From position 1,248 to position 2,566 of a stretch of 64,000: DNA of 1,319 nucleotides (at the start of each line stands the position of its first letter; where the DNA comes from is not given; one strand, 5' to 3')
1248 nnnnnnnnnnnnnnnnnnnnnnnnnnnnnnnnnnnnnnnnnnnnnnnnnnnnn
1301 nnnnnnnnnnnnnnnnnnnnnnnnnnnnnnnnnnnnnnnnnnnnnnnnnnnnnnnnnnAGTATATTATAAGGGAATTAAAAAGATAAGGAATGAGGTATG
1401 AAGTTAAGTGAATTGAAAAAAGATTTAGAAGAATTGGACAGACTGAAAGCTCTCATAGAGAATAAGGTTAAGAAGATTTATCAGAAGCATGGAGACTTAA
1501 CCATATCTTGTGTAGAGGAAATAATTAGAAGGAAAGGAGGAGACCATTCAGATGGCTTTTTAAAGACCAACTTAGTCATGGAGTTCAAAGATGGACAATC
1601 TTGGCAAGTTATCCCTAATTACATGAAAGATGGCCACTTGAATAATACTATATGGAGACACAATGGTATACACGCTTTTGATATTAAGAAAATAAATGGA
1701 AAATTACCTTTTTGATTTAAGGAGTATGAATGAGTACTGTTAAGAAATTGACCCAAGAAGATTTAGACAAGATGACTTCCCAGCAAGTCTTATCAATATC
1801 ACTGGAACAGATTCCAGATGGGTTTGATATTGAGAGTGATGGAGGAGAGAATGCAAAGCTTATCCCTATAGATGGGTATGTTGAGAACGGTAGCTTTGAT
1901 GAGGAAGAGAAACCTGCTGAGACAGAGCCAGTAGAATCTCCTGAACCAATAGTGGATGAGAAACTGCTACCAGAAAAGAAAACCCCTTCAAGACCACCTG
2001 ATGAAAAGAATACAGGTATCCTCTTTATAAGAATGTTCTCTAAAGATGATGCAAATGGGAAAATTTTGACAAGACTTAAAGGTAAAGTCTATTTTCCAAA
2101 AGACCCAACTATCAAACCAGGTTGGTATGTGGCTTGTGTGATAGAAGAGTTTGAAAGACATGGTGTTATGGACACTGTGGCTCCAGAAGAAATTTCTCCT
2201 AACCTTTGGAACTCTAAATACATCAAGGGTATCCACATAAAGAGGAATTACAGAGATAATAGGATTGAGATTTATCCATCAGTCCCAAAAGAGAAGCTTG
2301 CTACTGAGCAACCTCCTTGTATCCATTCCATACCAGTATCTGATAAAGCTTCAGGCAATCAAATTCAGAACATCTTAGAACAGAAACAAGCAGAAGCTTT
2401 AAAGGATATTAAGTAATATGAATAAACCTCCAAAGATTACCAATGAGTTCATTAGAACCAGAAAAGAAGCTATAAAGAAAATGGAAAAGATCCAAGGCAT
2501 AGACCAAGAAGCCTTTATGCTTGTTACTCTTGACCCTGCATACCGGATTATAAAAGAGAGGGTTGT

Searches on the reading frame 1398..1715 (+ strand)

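Call 102: search_protein_families(library=pfam, alignment_id=A3, max_evalue=0.0001)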
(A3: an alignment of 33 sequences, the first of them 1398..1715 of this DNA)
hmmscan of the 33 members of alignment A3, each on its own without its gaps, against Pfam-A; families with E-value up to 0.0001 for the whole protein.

A. member 1, window:1398-1715:+ (105 aa): 0 families

B. families by the number of members that match (of 33 scanned): 9 families
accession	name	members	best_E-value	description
PF00805.28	Pentapeptide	2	1.7e-70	Pentapeptide repeats (8 copies)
PF13599.13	Pentapeptide_4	2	6.9e-20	Pentapeptide repeat region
PF13576.12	Pentapeptide_3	2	1e-08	Pentapeptide repeats (9 copies)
PF25296.1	Decapeptide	2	1.8e-08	Decapeptide repeat region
PF00534.26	Glycos_transf_1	1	2.2e-19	Glycosyl transferases group 1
PF02739.22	5_3_exonuc_N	1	4.1e-17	5'-3' exonuclease, N-terminal resolvase-like domain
PF01734.28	Patatin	1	2e-14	Patatin-like phospholipase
PF13692.12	Glyco_trans_1_4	1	6.2e-09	Glycosyl transferases group 1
PF06160.17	EzrA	1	9.1e-06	Septation ring formation regulator, EzrA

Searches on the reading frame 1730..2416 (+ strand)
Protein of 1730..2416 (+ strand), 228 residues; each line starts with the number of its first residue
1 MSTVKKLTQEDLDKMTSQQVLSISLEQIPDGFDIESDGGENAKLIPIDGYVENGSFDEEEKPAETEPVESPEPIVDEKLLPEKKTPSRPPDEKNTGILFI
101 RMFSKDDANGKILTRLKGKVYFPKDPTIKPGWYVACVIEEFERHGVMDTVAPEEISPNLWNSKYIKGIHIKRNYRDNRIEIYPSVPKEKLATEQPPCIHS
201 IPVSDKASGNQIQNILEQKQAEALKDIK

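Call 40: search_protein_families(library=pfam, proteins=[window:1730-2416:+], max_evalue=0.001)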
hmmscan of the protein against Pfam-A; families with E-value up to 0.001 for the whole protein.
window:1730-2416:+ (228 aa): 0 families

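Call 48: find_encoding_contigs(protein=window:1730-2416:+, flank=10000, max_places=3)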
Protein window:1730-2416:+ (228 aa): no gene with exactly this product is on record in the collection.

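Call 99: search_protein_families(library=phrogs, proteins=[window:1730-2416:+], max_evalue=0.01)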
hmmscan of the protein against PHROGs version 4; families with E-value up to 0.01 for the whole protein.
window:1730-2416:+ (228 aa): 0 families
